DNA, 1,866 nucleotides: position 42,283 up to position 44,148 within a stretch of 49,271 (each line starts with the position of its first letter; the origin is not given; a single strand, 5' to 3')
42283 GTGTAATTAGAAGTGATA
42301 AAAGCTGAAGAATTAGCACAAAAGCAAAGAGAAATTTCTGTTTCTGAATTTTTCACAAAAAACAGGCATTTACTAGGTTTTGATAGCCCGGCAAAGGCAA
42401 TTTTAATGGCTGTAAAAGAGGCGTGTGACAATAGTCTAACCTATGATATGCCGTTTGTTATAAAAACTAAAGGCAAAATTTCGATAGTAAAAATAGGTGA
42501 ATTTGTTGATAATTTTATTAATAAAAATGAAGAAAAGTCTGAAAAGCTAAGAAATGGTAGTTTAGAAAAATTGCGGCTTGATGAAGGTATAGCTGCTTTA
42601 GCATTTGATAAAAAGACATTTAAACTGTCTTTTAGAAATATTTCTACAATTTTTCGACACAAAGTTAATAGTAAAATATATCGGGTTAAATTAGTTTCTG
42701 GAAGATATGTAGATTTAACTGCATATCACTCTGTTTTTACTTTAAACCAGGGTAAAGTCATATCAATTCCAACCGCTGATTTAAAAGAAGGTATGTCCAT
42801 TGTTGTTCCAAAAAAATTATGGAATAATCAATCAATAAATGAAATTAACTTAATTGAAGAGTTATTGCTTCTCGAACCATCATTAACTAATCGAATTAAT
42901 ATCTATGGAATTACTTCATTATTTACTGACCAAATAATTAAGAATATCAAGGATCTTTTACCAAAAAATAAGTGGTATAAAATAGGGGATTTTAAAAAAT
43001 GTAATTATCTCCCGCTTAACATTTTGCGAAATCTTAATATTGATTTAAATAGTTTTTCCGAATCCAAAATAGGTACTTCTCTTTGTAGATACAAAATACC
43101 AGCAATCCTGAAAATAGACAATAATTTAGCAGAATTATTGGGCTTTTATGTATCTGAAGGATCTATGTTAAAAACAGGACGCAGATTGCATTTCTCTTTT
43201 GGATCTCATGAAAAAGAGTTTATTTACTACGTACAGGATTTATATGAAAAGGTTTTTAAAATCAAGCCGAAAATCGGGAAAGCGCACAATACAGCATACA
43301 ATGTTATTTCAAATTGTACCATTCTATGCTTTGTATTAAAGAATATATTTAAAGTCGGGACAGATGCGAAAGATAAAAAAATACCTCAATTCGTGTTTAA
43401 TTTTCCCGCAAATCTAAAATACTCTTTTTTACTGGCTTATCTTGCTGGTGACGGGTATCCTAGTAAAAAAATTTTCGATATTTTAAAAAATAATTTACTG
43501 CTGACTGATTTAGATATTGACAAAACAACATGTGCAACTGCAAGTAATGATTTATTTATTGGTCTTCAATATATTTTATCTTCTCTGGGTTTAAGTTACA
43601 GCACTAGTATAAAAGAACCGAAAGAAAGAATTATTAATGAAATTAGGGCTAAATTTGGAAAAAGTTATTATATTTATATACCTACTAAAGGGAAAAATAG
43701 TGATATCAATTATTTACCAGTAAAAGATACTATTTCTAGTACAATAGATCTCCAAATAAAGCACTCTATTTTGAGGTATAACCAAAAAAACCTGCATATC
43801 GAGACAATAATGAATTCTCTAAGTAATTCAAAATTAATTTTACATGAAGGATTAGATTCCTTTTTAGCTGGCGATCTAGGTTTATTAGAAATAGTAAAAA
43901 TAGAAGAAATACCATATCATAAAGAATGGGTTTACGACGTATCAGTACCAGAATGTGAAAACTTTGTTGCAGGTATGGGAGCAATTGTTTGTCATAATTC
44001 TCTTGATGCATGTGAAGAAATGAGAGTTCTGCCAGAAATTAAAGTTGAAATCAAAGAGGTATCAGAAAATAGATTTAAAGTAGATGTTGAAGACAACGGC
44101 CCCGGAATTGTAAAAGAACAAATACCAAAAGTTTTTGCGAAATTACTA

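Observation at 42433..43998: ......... intein splits the ATP-binding N-box of topoisomerase VI subunit B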

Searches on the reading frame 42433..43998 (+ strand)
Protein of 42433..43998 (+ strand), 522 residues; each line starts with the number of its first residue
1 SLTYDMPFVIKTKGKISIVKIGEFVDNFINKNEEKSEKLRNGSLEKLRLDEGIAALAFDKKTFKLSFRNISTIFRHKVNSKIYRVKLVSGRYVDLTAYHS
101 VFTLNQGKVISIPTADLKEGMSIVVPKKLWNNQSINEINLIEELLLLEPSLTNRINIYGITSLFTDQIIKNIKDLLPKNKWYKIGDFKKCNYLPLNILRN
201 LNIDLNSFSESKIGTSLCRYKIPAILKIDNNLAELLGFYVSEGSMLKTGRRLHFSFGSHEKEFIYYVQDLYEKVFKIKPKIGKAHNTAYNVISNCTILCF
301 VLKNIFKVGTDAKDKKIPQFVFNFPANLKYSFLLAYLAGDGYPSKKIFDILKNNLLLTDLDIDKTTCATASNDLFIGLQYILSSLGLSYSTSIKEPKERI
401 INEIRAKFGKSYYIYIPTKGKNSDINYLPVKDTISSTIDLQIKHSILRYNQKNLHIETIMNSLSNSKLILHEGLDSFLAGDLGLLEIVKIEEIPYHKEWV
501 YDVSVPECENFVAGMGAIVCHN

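Call 4: search_protein_families(library=pfam, proteins=[window:42433-43998:+], max_evalue=1)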
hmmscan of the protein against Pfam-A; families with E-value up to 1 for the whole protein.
window:42433-43998:+ (522 aa): 2 families
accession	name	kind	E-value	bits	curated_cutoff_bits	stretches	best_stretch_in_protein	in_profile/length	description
PF14890.11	Intein_splicing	-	3.1e-21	76.2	35.8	1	15-522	7-155/155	Intein splicing domain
PF14528.11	LAGLIDADG_3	-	1.7e-06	28.7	22.5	1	231-292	3-69/82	LAGLIDADG-like domain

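Call 5: search_protein_families(library=ncbifam, proteins=[window:42433-43998:+], max_evalue=1)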
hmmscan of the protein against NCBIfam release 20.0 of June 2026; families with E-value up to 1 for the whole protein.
window:42433-43998:+ (522 aa): 10 families
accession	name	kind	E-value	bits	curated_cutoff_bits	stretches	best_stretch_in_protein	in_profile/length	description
NF011491.0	PRK14898.1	equivalog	3.8e-31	107.9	783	1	1-522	76-543/860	DNA-directed RNA polymerase subunit A''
NF011303.0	PRK14715.1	equivalog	3.1e-26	90.8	1585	1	10-347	905-1232/1627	DNA-directed DNA polymerase II large subunit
NF045703.1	rSAM_Tes_intein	exception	5.5e-26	90.7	1700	1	8-400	163-520/1040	tetraether lipid synthase Tes, intein-containing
TIGR01445.1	intein_Nterm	domain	8.7e-10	39.5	24.5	1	2-103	2-83/83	intein N-terminal splicing region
NF011302.0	PRK14714.1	equivalog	9.1e-07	26.8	1791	1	11-138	942-1065/1350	DNA-directed DNA polymerase II large subunit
NF005852.0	PRK07773.1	equivalog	1.6e-06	26.7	780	1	44-133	416-500/886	replicative DNA helicase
NF011287.0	PRK14698.1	equivalog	2.2e-06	26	1238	1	202-387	368-529/1017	V-type ATP synthase subunit A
TIGR01443.1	intein_Cterm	domain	4e-05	23.7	15.6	1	499-522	1-23/24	intein C-terminal splicing region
NF038162.1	RtcB_rel_intein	exception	0.003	15.6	1150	1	59-125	127-189/961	intein-containing RtcB family protein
NF038098.1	GyrA_w_intein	exception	0.0044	14.9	1850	1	231-345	238-352/1232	intein-containing DNA gyrase subunit A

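Call 19: find_homologous_proteins(query=window:42433-43998:+, max_evalue=0.00001)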
Query window:42433-43998:+ (522 aa): 21 proteins with E <= 0.00001 among 8000 candidates.
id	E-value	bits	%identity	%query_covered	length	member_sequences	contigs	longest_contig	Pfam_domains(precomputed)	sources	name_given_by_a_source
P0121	1.7e-224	764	66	100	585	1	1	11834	PF14528.12,PF14890.12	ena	-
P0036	1.2e-204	699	59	100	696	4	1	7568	PF02518.32,PF13589.13,PF14890.12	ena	-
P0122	1.4e-154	534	58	77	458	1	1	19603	PF14528.12,PF14890.12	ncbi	-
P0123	1.1e-124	435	61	61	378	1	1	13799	PF14890.12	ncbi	-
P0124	1.3e-98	349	36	100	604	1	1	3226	PF14528.12,PF14890.12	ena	-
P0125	3.1e-98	348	39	100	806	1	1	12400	PF02518.32,PF14528.12,PF00204.32,PF14890.12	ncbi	ncbi:MAG: ATP-binding protein, partial [Pyrinomonadaceae bacterium]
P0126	2.6e-90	322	58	49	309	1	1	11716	PF14890.12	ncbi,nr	ncbi:MAG TPA: hypothetical protein VJH95_05540, partial [Candidatus Nanoarchaeia archaeon]|nr:hypoth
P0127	2.0e-89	319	35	100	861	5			PF02518.32,PF14528.12,PF00204.32,PF14890.12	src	-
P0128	4.8e-89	317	60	47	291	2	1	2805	PF14890.12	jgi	-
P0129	2.6e-82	295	34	99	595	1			PF14528.12,PF14890.12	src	-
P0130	1.3e-81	293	34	100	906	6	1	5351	PF02518.32,PF00204.32,PF14890.12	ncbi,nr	ncbi:MAG: hypothetical protein HY784_02425, partial [Chloroflexi bacterium]|nr:hypothetical protein 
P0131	9.0e-80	287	39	77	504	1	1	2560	PF14528.12,PF14890.12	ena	-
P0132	6.0e-79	284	36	74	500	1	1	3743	PF14890.12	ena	-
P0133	3.6e-66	242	36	83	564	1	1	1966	PF14890.12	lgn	-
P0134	2.6e-44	170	38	59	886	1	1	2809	PF02518.32,PF01751.29,PF00204.32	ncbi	ncbi:MAG: DNA gyrase subunit B, partial [Candidatus Paceibacteria bacterium]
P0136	2.8e-37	147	27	98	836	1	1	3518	PF00382.25,PF14528.12,PF14890.12,PF08271.18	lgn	-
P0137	1.2e-20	92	22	100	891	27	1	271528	PF01658.23,PF14528.12,PF14890.12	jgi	-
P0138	9.0e-14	69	23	66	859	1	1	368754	PF14528.12,PF00004.36,PF17862.8,PF01434.25,PF14890.12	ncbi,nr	ncbi:MAG: ATP-dependent zinc metalloprotease FtsH [Candidatus Eisenbacteria bacterium]|nr:ATP-depend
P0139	7.5e-9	53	31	32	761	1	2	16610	PF00534.27,PF13524.13,PF14528.12,PF20706.4,PF13692.13,PF14890.12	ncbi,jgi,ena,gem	-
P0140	2.4e-8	51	22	65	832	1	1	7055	PF04998.23,PF14528.12,PF14890.12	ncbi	-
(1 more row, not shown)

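Call 23: search_solved_structures(query=window:42433-43998:+, max_evalue=0.01, show_alignments=2)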
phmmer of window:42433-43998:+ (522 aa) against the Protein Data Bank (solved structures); distinct sequences matched with E-value up to 0.01: 12.
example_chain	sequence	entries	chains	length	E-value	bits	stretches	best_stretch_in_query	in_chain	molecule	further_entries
2cw7_A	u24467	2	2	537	3.7e-34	121.5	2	12-148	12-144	Endonuclease PI-PkoII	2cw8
5o9i_A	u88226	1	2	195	5e-23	84.8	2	3-138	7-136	Transcription initiation factor IIB,Transcription initiation factor IIB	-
5o9j_A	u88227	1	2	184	3.2e-22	82.1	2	2-133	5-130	Transcription initiation factor IIB,Transcription initiation factor IIB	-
2jmz_A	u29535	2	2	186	3.2e-09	39.3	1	2-128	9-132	Hypothetical protein MJ0781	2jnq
6rpq_A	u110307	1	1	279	4e-09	38.9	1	19-128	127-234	Ubiquitin-like protein SMT3,1108aa long hypothetical cell division control protein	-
6rpp_A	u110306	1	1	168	3.6e-06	29.2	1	19-125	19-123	Cell division control protein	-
2lqm_A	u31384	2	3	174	7.6e-06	28.1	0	480-522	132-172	Pho radA intein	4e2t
4e2u_A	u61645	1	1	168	1.3e-05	27.3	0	480-522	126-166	Pho radA intein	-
7qss_A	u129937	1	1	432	1.9e-05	26.8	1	219-522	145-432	V-type ATP synthase alpha chain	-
9hth_A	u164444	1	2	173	3.9e-05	25.8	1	51-161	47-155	DNA-directed DNA polymerase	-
7qsu_A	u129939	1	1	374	5e-05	25.4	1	219-387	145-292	V-ATPase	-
4o1s_A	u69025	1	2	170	0.00028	23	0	50-124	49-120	V-type ATP synthase alpha chain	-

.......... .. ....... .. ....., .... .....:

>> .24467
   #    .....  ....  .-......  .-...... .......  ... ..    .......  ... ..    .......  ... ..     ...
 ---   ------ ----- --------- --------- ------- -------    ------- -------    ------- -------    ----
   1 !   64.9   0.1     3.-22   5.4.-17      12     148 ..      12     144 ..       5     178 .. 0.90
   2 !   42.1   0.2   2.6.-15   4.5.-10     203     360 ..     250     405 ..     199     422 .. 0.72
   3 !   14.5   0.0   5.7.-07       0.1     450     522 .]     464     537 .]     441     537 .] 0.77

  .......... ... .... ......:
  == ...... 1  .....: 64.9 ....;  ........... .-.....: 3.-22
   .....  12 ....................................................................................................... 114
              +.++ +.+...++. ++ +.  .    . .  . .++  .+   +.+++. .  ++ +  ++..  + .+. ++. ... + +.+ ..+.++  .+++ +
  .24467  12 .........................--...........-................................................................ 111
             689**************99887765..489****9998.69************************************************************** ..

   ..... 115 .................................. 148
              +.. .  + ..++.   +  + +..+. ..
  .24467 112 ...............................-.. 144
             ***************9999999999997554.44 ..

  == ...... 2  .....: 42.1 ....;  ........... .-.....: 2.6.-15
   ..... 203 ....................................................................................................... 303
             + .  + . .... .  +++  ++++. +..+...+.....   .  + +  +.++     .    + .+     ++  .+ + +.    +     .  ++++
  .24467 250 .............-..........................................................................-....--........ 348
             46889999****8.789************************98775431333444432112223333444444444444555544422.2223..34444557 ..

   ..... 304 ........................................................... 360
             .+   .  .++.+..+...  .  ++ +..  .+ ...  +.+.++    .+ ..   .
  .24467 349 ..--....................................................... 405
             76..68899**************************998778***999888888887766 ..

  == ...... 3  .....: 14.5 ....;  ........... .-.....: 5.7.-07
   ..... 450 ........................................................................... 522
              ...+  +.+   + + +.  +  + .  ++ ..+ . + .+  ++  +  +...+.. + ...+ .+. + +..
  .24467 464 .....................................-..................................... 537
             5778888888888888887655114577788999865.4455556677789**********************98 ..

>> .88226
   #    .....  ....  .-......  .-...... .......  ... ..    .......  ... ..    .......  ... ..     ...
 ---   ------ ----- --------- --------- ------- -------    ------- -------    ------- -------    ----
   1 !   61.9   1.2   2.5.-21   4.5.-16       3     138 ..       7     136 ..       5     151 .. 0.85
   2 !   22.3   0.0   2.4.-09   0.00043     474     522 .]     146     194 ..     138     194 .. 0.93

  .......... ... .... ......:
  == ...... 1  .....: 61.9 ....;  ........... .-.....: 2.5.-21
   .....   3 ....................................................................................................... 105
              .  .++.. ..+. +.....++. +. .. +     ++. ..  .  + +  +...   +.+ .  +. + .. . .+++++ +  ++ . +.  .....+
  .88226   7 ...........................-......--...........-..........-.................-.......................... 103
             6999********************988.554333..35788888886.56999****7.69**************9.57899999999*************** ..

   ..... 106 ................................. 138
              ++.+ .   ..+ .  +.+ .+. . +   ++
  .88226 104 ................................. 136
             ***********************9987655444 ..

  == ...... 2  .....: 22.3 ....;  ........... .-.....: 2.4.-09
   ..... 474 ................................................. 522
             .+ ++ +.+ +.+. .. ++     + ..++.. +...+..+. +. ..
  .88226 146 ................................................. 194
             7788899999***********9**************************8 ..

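Call 38: predict_structure(alignment_id=A1)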
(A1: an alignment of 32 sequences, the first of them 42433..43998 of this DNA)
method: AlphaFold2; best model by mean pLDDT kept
length: 522 residues; sequences in the alignment: 32
mean_pLDDT: 93.3   pTM: 0.92
mean pLDDT of the five models: 93.3, 92.9, 92.5, 92.4, 91.9
residues with pLDDT >= 90: 431; 70-90: 86; 50-70: 5; < 50: 0
segments of 3 or more residues with pLDDT < 50: none
pLDDT, mean of each block of 10 residues (from residue 1): 96 93 96 92 92 92 94 95 97 95 94 95 95 91 96 94 91 95 93 95 91 90 97 98 92 93 96 96 92 95 95 93 96 97 96 95 94 97 95 93 89 91 85 89 76 88 89 92 96 95 94 96 90
secondary structure, 60 per line:
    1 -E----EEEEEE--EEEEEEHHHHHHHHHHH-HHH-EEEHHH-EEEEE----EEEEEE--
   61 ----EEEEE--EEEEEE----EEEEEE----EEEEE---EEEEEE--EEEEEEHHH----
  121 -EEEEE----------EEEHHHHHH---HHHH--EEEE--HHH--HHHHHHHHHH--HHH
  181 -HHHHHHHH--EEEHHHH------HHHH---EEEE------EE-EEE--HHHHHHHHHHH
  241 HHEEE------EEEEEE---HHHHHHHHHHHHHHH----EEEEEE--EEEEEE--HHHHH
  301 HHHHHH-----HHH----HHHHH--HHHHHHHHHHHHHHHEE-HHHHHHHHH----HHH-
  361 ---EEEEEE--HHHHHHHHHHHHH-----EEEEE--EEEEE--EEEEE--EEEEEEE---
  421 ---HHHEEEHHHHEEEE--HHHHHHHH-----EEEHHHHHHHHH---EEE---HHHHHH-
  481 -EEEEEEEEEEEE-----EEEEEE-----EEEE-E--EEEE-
elements in order: E7-12 E15-20 H21-31 E37-39 E44-48 E53-58 E65-69 E72-77 E82-87 E92-96 E100-105 E108-113 E122-126 E137-139 H140-145 H149-152 E155-158 H166-175 H182-189 E192-194 H195-198 H205-208 E212-215 E225-227 H230-242 E243-245 E252-257 H261-275 E280-285 E288-293 H296-306 H319-323 H326-340 H344-352 E364-369 H372-384 E390-394 E397-401 E404-408 E411-417 E427-429 H430-433 E434-437 H440-447 E453-455 H456-464 E468-470 H474-479 E482-493 E499-504 E510-513 E518-521

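Call 40: find_related_loci(query=A1, collection=genome_contigs, flank=3000)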
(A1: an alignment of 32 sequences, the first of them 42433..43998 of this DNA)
Query A1 (522 aa) in genome_contigs; peptide patterns used: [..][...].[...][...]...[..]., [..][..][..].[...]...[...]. (x = any residue, [..] = any of these).
96 stretches matched a pattern; 87 encode a relative of the query (tblastn E <= 1e-3); the best 80 are kept; 80 distinct loci.
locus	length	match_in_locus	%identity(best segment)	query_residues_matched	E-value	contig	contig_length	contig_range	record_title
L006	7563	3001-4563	65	1-522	0e+0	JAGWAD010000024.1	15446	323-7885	Candidatus Woesearchaeota archaeon isolate RIFCSPLOWO2_01_FULL_28_39 rifcsplowo2_01_scaffold_8174, whole genome shotgun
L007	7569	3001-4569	64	1-522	0e+0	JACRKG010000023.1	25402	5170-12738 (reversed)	MAG: Candidatus Woesearchaeota archaeon isolate NC_groundwater_1849_Pr3_B-0.1um_32_19 SR-2_scaffold_141_1018229, whole g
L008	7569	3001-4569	66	1-522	0e+0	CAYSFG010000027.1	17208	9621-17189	MAG TPA_asm: Candidatus Woesearchaeota archaeon isolate binchicken_co203_433 genome assembly, contig: k141_3506725, whol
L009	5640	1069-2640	59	1-522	0e+0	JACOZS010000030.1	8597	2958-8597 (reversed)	MAG: Candidatus Woesearchaeota archaeon isolate NC_groundwater_211_Ag_S-0.1um_35_14 S4_GD2017_2_S1_scaffold_6032, whole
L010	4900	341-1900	57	1-522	0e+0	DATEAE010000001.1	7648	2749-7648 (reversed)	MAG TPA_asm: Candidatus Nanoarchaeia archaeon isolate SMAG_U8210 k141_797122, whole genome shotgun sequence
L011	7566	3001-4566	58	1-522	0e+0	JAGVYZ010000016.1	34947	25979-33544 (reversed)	Candidatus Woesearchaeota archaeon isolate RIFOXYB1_FULL_29_12 rifoxyb1_full_scaffold_419, whole genome shotgun sequence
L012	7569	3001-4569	60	1-522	0e+0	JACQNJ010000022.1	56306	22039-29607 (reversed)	MAG: Candidatus Woesearchaeota archaeon isolate NC_groundwater_1252_Ag_S-0.1um_33_315 S_p1_S3_coassembly_k141_861431, wh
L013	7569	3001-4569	59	1-522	0e+0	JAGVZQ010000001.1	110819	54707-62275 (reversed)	Candidatus Woesearchaeota archaeon isolate RIFCSPLOWO2_02_FULL_32_17 rifcsplowo2_02_scaffold_196, whole genome shotgun s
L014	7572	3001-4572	56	1-522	0e+0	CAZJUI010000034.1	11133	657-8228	MAG TPA_asm: Candidatus Woesearchaeota archaeon isolate binchicken_co38_527 genome assembly, contig: NODE_12436_length_1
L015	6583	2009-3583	52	1-522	4e-173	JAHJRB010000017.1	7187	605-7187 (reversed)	MAG: Nanoarchaeota archaeon isolate OS_PC_MetaG.mb.127 OS_PC_MetaG.mb.127_k141_47642, whole genome shotgun sequence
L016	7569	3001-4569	50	1-522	5e-161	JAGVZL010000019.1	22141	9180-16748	Candidatus Woesearchaeota archaeon isolate RIFOXYB1_FULL_31_12 rifoxyb1_full_scaffold_798, whole genome shotgun sequence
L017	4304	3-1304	52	90-522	5e-158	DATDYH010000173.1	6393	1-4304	MAG TPA_asm: Candidatus Nanoarchaeia archaeon isolate SMAG_U8160 k141_1107496, whole genome shotgun sequence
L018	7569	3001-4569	49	1-522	2e-154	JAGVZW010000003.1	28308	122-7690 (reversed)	Candidatus Woesearchaeota archaeon isolate RIFCSPHIGHO2_02_FULL_28_36 rifcsphigho2_02_scaffold_6968, whole genome shotgu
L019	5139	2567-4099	45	1-522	3e-132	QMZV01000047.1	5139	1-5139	MAG: Candidatus Aenigmatarchaeota archaeon isolate B34_G15 B34_Guay15_scaffold_07319, whole genome shotgun sequence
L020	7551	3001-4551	43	1-522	6e-129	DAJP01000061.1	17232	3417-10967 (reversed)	MAG TPA_asm: Euryarchaeota archaeon UBA346 UBA346_contig_2259, whole genome shotgun sequence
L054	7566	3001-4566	37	1-522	2e-108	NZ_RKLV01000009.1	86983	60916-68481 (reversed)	Halorutilus salinus strain F3-133 F3-133-c9, whole genome shotgun sequence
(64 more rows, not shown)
